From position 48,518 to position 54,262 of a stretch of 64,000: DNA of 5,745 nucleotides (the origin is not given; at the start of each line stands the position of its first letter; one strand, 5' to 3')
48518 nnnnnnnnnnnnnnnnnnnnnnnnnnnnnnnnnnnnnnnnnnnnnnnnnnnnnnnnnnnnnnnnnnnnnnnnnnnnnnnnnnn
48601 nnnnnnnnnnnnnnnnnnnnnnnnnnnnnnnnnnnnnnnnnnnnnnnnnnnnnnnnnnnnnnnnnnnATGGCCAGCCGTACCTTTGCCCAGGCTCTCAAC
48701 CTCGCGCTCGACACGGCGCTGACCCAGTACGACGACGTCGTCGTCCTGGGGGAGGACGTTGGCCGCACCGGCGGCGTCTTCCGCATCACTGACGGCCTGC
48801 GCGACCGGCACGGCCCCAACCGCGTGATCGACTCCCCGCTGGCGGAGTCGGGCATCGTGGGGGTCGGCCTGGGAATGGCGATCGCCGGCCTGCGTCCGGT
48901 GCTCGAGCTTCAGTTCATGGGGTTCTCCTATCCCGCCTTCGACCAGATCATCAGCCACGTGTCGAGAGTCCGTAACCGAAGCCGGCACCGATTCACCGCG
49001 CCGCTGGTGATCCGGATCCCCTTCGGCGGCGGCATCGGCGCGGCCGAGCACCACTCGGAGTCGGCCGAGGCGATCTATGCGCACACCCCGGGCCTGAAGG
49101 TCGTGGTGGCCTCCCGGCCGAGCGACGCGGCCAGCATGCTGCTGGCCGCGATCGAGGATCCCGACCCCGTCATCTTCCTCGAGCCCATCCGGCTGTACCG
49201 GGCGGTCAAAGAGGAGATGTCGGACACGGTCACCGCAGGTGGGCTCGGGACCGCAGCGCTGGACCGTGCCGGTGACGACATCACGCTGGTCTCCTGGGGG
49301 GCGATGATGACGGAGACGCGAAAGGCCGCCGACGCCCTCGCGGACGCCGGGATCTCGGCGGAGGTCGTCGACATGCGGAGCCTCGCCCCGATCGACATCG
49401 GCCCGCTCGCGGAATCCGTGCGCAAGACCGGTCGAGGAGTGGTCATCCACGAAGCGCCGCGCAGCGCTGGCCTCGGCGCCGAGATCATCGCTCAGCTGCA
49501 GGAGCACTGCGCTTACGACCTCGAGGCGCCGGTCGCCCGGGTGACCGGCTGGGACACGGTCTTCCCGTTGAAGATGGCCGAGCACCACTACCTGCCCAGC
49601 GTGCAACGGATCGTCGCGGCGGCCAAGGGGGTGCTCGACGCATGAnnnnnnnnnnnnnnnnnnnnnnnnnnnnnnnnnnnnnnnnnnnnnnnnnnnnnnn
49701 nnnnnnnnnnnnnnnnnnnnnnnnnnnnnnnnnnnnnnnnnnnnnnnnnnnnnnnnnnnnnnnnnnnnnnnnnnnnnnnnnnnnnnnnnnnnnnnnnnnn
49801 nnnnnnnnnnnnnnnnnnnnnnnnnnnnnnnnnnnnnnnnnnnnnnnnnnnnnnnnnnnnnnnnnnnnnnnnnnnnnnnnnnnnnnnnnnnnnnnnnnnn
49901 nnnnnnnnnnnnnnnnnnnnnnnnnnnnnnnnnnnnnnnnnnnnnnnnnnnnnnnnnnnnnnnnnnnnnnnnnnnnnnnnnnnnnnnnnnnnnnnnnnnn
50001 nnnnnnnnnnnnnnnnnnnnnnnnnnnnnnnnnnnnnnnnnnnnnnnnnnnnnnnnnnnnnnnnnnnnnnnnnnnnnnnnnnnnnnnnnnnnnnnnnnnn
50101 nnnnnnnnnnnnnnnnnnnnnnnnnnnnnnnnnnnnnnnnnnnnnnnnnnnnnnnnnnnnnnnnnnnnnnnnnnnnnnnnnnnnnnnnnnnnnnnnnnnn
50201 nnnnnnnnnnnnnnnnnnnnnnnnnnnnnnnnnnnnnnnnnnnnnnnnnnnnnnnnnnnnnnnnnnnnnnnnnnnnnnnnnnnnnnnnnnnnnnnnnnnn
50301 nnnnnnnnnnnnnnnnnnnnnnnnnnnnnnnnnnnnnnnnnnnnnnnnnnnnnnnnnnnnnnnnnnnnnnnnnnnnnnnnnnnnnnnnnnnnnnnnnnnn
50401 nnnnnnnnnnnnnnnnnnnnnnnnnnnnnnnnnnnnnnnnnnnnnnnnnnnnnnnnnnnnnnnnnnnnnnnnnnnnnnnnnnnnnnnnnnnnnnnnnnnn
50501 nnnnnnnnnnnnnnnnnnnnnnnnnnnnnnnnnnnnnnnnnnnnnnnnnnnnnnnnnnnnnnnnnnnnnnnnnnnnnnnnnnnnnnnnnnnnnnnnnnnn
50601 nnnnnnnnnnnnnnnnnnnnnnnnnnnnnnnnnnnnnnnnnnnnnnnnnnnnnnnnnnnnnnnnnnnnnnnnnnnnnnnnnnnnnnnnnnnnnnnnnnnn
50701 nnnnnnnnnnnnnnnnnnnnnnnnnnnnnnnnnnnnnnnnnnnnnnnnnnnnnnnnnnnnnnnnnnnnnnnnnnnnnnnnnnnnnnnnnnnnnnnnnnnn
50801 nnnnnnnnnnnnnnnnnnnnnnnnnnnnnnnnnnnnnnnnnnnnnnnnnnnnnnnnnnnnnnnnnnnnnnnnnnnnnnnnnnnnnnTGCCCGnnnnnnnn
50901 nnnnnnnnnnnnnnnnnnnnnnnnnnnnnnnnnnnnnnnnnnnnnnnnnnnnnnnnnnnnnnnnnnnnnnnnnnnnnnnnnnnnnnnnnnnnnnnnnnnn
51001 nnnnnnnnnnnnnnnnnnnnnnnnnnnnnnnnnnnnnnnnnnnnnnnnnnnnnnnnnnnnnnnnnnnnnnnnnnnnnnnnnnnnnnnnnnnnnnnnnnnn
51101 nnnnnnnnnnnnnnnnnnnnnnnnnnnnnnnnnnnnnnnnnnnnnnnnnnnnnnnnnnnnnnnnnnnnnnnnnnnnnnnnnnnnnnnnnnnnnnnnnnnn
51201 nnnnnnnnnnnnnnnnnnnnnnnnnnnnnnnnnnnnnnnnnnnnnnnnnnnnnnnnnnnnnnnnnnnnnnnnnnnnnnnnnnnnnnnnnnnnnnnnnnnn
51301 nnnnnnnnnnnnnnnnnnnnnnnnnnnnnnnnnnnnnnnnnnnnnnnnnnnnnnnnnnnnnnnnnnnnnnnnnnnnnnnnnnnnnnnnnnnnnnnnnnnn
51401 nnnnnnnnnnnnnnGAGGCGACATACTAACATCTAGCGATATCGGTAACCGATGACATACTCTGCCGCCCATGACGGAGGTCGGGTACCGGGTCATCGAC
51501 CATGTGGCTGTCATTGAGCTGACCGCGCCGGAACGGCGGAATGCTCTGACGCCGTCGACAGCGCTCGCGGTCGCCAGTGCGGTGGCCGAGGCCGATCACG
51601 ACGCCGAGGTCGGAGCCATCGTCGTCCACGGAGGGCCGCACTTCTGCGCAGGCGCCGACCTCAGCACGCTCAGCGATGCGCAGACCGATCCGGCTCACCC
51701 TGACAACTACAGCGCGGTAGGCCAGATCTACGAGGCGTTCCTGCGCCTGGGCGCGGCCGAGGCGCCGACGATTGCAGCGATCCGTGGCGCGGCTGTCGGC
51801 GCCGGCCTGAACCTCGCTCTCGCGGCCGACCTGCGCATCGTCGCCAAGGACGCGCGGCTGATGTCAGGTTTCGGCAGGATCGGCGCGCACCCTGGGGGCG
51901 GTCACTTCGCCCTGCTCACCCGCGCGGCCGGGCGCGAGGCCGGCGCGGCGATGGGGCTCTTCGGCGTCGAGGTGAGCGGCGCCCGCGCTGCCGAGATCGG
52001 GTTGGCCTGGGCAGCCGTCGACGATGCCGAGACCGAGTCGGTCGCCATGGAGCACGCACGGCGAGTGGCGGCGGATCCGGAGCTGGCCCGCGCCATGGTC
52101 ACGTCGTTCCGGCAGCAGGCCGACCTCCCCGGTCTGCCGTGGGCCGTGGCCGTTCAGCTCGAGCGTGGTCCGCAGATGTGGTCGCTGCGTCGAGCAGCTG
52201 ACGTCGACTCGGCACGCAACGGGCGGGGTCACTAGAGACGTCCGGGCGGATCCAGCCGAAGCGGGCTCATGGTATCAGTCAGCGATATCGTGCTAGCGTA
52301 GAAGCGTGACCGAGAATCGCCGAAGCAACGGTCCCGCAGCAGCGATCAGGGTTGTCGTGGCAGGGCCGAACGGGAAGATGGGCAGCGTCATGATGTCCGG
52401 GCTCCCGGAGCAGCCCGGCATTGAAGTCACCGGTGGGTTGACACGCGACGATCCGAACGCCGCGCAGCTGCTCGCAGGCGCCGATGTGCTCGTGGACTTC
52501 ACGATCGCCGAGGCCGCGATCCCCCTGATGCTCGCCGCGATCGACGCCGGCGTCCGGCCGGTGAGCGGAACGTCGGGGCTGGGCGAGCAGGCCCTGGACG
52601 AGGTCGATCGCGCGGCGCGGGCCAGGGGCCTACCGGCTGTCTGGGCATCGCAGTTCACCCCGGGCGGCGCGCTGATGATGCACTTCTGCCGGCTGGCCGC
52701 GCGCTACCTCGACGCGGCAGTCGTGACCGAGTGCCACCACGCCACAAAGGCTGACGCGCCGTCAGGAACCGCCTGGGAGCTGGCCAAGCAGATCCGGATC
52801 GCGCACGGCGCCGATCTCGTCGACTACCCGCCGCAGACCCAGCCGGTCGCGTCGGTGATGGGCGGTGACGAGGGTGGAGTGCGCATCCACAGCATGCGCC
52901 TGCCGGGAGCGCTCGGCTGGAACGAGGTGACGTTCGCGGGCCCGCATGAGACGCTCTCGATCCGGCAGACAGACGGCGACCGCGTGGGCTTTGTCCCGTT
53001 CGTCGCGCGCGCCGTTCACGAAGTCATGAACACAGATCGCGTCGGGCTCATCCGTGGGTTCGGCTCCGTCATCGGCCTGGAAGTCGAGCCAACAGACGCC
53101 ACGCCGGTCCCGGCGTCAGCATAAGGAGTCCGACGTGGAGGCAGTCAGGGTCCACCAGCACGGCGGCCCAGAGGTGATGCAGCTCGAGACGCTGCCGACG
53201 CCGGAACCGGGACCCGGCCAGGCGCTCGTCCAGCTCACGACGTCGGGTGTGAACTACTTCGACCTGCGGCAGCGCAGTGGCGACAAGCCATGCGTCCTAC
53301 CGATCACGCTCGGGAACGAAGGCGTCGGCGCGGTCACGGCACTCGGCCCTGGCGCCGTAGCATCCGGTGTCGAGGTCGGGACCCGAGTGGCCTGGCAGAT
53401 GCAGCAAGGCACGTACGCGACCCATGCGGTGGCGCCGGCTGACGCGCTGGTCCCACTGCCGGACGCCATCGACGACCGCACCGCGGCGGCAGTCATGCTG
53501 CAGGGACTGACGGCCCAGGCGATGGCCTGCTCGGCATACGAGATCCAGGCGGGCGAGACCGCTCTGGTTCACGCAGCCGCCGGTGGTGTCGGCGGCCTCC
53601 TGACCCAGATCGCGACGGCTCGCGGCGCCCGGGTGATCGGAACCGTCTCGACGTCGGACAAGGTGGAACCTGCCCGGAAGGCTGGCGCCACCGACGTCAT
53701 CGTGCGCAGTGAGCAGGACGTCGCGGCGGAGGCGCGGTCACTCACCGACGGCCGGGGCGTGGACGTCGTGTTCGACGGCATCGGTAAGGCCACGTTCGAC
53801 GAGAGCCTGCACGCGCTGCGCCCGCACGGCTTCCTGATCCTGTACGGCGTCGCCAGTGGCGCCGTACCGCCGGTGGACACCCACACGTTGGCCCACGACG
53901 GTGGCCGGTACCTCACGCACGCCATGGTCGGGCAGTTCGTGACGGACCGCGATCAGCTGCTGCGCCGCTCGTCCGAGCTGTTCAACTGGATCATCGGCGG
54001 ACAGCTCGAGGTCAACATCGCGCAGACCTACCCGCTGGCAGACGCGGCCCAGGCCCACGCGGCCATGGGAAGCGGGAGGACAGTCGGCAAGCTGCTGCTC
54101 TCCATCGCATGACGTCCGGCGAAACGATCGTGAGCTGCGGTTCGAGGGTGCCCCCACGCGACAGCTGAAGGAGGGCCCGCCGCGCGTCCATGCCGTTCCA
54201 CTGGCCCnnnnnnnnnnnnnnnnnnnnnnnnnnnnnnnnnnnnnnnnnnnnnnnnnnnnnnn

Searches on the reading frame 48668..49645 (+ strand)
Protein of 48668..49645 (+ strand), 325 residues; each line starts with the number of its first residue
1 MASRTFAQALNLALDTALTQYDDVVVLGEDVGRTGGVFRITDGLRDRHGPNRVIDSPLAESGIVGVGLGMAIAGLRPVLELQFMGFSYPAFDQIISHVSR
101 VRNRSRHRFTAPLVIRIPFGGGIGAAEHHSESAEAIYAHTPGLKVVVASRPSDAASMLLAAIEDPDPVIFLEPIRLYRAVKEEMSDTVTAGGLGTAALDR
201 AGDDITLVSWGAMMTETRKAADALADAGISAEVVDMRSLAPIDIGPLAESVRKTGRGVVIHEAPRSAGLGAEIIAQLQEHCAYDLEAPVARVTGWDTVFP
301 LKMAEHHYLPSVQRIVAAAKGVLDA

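Call 67: search_protein_families(library=pfam, proteins=[window:48668-49645:+], max_evalue=0.0001)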
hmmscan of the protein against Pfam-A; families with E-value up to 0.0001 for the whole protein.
window:48668-49645:+ (325 aa): 2 families
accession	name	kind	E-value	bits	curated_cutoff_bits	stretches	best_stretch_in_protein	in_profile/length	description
PF02779.29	Transket_pyr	-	7.2e-39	133.7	27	1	5-178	4-173/174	Transketolase, pyrimidine binding domain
PF02780.25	Transketolase_C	-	7.7e-36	123.2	25.9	1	194-315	1-124/124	Transketolase, C-terminal domain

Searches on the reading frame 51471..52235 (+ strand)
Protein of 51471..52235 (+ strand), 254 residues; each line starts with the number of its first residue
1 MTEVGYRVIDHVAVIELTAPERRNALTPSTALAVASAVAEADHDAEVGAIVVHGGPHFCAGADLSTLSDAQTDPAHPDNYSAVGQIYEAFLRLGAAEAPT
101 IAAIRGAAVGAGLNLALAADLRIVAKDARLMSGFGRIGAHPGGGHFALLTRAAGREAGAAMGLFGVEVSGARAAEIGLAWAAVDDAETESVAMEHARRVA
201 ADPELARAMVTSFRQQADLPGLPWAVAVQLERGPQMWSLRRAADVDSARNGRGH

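Call 67: search_protein_families(library=pfam, proteins=[window:51471-52235:+], max_evalue=0.0001)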
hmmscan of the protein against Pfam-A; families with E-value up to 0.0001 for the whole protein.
window:51471-52235:+ (254 aa): 2 families
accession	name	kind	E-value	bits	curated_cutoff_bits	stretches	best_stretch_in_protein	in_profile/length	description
PF00378.25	ECH_1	-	3.7e-36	125.2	27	1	11-218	5-210/251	Enoyl-CoA hydratase/isomerase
PF16113.10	ECH_2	-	9.6e-26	91.5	27.2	1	13-217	2-206/335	Enoyl-CoA hydratase/isomerase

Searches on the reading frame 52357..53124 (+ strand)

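Call 67: search_protein_families(library=pfam, proteins=[window:52357-53124:+], max_evalue=0.0001)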
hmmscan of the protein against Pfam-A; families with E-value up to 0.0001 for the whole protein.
window:52357-53124:+ (255 aa): 2 families
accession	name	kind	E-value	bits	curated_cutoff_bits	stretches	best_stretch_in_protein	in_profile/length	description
PF05173.19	DapB_C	-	4.4e-20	72.4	27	1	105-225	3-109/121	Dihydrodipicolinate reductase, C-terminus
PF01113.26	DapB_N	-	7.7e-14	52.3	25.6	1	2-100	6-124/124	Dihydrodipicolinate reductase, N-terminus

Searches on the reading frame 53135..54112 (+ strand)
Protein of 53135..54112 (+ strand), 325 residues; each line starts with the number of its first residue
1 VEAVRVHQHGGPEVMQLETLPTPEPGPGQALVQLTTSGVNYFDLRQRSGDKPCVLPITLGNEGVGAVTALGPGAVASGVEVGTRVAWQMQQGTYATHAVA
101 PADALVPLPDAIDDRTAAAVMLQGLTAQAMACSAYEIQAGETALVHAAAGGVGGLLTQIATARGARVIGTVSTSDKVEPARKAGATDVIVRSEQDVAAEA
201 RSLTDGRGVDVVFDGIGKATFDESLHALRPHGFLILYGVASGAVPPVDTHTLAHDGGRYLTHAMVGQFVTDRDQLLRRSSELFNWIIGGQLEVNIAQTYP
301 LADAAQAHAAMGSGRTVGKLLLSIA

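Call 68: search_protein_families(library=pfam, proteins=[window:53135-54112:+], max_evalue=0.0001)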
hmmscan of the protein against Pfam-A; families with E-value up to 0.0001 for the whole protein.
window:53135-54112:+ (325 aa): 3 families
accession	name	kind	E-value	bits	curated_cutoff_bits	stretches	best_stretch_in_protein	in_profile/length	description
PF00107.32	ADH_zinc_N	-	1.2e-24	87.2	31.8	1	151-275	1-123/129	Zinc-binding dehydrogenase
PF13602.12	ADH_zinc_N_2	-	6.2e-21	76.2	27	1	184-322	2-134/134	Zinc-binding dehydrogenase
PF08240.17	ADH_N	-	6.1e-13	49.4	23.5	1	26-110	1-104/104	Alcohol dehydrogenase GroES-like domain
